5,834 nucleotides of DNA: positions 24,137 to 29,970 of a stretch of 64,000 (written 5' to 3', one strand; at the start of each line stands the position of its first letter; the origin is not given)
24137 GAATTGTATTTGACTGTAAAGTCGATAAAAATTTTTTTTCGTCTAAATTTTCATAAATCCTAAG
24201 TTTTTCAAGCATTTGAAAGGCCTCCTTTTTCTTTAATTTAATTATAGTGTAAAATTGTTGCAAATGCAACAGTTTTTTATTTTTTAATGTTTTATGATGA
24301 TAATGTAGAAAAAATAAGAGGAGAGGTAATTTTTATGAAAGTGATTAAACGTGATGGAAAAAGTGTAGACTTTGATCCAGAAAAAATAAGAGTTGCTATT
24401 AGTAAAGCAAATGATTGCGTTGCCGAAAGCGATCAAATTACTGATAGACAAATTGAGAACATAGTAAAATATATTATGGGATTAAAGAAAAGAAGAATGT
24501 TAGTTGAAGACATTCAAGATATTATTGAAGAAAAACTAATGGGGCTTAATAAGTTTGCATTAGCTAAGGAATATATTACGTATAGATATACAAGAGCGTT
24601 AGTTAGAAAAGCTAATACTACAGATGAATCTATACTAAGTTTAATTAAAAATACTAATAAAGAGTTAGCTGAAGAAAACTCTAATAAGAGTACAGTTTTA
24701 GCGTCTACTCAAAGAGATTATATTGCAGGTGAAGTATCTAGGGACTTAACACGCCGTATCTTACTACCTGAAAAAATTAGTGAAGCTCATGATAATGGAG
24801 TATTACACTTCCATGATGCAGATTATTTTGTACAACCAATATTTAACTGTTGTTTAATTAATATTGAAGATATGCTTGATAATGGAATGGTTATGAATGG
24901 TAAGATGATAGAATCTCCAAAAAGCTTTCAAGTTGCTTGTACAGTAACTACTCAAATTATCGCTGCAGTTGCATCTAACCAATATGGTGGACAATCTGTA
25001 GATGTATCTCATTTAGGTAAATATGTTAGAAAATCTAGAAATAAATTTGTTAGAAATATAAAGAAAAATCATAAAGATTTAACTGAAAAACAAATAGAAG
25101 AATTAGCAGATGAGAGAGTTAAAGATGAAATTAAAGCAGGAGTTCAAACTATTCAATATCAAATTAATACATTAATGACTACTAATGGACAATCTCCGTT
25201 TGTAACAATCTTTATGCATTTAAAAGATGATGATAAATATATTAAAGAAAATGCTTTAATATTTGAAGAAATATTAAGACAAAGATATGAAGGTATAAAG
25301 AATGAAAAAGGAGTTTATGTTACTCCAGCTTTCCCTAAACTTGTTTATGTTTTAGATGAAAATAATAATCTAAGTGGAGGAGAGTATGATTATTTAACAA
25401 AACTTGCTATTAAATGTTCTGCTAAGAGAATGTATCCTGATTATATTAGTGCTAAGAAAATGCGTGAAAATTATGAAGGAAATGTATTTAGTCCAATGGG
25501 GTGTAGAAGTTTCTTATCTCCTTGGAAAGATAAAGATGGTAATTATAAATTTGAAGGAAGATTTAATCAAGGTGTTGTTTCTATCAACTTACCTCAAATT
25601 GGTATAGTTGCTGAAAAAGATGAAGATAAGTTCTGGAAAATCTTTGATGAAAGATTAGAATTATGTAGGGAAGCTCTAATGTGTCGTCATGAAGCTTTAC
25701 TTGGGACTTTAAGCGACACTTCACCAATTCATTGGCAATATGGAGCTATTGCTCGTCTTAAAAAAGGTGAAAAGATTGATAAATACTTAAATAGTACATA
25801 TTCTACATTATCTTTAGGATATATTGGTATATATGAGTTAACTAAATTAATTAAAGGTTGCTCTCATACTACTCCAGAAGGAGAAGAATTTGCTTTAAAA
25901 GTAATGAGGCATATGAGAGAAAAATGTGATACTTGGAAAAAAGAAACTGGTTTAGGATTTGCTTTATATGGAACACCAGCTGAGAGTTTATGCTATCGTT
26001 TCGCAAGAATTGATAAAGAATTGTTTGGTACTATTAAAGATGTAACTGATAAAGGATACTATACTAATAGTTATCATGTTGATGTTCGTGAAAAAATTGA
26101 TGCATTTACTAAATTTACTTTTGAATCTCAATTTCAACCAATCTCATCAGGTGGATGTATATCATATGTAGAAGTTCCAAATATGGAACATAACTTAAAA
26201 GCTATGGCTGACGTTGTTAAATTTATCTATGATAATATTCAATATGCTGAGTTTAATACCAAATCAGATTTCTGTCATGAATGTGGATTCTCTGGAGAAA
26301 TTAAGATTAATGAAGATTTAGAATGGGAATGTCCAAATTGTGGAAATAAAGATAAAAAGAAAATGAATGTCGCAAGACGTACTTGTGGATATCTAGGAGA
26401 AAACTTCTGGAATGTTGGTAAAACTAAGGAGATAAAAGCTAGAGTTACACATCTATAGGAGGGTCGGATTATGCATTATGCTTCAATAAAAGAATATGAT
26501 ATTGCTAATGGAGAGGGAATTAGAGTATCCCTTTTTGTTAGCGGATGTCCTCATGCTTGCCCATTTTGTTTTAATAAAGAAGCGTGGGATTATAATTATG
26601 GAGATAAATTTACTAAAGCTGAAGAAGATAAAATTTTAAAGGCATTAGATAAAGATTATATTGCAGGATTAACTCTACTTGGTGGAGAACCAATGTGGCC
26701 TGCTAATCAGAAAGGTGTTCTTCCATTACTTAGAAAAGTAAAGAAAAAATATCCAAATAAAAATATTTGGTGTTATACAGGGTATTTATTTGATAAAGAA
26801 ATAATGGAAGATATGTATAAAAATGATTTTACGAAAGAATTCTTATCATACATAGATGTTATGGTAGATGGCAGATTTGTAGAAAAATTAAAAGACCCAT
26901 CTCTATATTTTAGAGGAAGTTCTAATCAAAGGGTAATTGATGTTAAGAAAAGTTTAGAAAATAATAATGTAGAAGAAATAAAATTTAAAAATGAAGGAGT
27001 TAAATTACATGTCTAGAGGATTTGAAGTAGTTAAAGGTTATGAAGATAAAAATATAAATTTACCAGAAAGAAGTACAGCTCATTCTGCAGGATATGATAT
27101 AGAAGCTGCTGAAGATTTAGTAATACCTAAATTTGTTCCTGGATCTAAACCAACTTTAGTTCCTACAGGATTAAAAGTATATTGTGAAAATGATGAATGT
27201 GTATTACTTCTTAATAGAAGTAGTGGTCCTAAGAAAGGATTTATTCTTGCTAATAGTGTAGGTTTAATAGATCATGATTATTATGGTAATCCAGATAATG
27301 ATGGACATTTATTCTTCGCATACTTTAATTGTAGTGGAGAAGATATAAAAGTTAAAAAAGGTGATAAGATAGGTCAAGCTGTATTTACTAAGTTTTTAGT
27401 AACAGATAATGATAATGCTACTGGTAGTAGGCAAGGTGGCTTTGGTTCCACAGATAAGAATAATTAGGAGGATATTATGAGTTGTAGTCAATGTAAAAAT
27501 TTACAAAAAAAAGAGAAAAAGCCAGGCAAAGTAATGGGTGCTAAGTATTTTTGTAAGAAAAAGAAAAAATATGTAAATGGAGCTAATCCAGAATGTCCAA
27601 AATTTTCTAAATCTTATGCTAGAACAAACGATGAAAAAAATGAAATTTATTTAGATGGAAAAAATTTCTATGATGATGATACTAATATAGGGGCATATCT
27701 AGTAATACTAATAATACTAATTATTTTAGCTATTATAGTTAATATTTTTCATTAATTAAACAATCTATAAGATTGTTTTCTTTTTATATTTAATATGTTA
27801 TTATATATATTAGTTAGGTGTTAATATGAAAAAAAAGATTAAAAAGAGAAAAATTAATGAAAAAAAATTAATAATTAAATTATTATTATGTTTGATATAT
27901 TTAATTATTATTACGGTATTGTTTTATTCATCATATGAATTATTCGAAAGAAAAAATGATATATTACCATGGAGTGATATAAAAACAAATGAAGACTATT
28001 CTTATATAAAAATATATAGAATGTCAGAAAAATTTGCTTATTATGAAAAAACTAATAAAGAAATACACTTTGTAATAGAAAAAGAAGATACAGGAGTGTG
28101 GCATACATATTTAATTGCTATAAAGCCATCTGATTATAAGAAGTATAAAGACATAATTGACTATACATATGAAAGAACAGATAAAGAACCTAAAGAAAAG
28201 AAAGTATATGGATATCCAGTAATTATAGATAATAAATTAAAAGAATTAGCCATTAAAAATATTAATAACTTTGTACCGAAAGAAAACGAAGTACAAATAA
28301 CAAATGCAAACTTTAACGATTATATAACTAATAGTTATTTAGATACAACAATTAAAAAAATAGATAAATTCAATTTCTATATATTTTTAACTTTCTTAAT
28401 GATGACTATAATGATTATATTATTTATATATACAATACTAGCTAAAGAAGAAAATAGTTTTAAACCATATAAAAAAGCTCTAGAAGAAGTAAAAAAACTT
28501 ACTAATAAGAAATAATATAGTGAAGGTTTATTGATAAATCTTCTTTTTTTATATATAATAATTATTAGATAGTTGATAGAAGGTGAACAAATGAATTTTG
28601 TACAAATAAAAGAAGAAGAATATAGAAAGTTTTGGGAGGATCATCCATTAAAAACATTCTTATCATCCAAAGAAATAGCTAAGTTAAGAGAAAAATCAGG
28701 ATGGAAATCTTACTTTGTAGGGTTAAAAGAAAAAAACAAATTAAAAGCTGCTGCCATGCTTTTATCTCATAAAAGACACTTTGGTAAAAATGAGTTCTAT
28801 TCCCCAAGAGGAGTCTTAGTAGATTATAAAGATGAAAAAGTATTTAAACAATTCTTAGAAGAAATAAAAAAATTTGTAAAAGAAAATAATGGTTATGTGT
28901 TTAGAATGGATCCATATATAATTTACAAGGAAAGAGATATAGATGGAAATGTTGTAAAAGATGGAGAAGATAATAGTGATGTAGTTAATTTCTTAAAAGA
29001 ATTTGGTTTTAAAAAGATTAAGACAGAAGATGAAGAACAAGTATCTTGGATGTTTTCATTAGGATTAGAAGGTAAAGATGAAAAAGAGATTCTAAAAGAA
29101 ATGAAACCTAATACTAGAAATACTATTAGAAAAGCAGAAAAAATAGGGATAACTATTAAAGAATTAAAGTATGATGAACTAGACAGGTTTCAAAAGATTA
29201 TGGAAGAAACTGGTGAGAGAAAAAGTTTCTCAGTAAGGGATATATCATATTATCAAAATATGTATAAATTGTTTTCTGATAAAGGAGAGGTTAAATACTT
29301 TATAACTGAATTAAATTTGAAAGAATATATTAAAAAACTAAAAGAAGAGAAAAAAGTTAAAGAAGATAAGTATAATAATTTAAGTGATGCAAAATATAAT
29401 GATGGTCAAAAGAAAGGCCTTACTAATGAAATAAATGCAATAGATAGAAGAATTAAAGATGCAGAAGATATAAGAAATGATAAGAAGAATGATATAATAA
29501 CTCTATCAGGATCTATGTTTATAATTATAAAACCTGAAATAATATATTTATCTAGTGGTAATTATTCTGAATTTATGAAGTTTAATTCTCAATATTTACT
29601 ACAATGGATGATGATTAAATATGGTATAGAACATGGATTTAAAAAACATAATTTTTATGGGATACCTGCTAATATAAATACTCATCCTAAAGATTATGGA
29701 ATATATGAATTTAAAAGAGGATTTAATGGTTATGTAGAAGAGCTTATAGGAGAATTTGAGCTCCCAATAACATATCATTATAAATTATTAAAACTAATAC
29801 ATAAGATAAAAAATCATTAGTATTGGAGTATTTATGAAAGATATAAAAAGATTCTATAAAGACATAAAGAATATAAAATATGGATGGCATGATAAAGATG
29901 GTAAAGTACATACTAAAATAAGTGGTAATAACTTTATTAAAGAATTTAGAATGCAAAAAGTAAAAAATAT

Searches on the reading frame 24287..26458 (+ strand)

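Call 34: search_protein_families(library=pfam, proteins=[window:24287-26458:+], max_evalue=0.0001)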
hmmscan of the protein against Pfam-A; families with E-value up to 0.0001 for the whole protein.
window:24287-26458:+ (723 aa): 3 families
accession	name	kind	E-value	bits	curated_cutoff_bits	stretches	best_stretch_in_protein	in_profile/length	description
PF13597.11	NRDD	-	2.3e-194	647.6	26.2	1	130-722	1-562/562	Anaerobic ribonucleoside-triphosphate reductase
PF01228.26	Gly_radical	-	5.4e-23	82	22.2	1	601-705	2-104/106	Glycine radical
PF03477.21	ATP-cone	-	5.8e-20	72.1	25.8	1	17-103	1-86/88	ATP cone domain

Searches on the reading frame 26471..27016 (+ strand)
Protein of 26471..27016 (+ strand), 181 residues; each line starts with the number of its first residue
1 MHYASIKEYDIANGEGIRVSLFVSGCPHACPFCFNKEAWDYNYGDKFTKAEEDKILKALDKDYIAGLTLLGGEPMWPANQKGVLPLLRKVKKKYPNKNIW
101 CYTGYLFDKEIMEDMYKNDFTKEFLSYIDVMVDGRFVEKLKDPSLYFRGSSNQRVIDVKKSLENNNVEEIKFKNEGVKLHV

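Call 60: search_protein_families(library=pfam, proteins=[window:26471-27016:+], max_evalue=0.0001)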
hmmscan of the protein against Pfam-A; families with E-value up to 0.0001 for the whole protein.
window:26471-27016:+ (181 aa): 2 families
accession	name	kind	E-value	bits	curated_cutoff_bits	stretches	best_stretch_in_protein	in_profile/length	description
PF13353.11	Fer4_12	-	7.7e-52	175.7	22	1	12-156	1-137/137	4Fe-4S single cluster domain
PF04055.27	Radical_SAM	-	1.4e-09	38.8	29.5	1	22-134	3-111/166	Radical SAM superfamily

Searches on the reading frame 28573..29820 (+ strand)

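Call 60: search_protein_families(library=pfam, proteins=[window:28573-29820:+], max_evalue=0.0001)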
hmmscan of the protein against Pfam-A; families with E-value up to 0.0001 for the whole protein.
window:28573-29820:+ (415 aa): 1 family
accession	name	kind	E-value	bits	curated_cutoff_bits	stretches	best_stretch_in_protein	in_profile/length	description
PF02388.22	FemAB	-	3.3e-102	342.8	24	1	12-411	1-406/406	FemAB family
